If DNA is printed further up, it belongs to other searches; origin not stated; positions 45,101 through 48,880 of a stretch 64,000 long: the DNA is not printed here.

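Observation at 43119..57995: A 15-kb co-directional envelope-protein cluster headed by a heavy-metal-type two-component system: candidate undescribed extracytoplasmic system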

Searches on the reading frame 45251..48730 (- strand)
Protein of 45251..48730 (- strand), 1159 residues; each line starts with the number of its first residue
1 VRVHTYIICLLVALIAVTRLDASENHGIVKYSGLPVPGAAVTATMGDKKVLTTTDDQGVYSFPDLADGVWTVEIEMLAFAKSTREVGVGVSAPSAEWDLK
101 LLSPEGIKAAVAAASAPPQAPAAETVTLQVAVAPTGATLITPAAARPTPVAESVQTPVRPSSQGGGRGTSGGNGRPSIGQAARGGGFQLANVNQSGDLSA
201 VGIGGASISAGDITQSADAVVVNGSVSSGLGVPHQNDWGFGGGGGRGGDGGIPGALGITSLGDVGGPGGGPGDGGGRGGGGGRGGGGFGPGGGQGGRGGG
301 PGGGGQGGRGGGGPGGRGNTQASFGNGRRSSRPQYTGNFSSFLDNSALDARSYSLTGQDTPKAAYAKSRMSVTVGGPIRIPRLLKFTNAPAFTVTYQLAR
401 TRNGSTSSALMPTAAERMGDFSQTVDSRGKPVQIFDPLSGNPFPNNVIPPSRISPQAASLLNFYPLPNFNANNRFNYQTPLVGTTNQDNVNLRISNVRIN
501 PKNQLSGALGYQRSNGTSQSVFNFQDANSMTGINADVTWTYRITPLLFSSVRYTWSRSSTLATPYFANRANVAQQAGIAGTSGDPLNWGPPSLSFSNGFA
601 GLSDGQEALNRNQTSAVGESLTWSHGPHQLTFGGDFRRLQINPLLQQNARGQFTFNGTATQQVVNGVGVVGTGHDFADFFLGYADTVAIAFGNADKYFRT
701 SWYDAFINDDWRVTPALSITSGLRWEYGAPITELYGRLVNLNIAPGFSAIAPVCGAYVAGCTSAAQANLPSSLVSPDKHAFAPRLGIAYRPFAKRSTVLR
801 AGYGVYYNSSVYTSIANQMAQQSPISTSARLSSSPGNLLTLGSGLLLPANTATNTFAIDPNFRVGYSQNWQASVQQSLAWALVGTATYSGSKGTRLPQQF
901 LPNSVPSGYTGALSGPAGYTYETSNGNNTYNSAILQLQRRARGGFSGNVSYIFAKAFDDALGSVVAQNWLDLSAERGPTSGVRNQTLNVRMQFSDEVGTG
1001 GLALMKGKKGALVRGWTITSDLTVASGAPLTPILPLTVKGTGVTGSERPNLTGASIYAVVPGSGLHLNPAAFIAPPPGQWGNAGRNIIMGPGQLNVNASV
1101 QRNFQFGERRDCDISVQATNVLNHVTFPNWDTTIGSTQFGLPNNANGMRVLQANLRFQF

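Call 3: search_protein_families(library=pfam, proteins=[window:45251-48730:-], max_evalue=0.01)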
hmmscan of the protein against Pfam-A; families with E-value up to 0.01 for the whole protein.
window:45251-48730:- (1159 aa): 5 families
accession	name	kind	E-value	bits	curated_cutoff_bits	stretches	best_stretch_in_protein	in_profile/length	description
PF25183.1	OMP_b-brl_4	-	2.7e-158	529.3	30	1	334-1152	8-838/838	Outer membrane beta barrel domain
PF13620.12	CarboxypepD_reg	-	5.2e-10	40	32.3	1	28-93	5-74/82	Carboxypeptidase regulatory-like domain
PF17210.9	SdrD_B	-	0.00095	19.8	29.7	1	25-76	13-66/112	SdrD B-like domain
PF13715.12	CarbopepD_reg_2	-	0.0025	18.3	32.2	1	32-88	10-64/88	CarboxypepD_reg-like domain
PF10670.15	DUF4198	-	0.0056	17.3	34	0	26-75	150-206/209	Domain of unknown function (DUF4198)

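Call 4: search_protein_families(library=ncbifam, proteins=[window:45251-48730:-], max_evalue=0.01)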
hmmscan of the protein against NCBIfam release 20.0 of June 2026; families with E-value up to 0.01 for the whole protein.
window:45251-48730:- (1159 aa): 0 families

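Call 44: search_solved_structures(query=window:45251-48730:-, max_evalue=0.01)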
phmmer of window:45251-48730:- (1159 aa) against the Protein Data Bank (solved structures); distinct sequences matched with E-value up to 0.01: 1.
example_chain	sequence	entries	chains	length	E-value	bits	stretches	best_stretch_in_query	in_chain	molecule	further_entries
9ja5_A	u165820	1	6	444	0.0023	19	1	267-332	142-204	Meiotically up-regulated gene 135 protein,SWR1 complex bromodomain subunit bdf1,Immunoglob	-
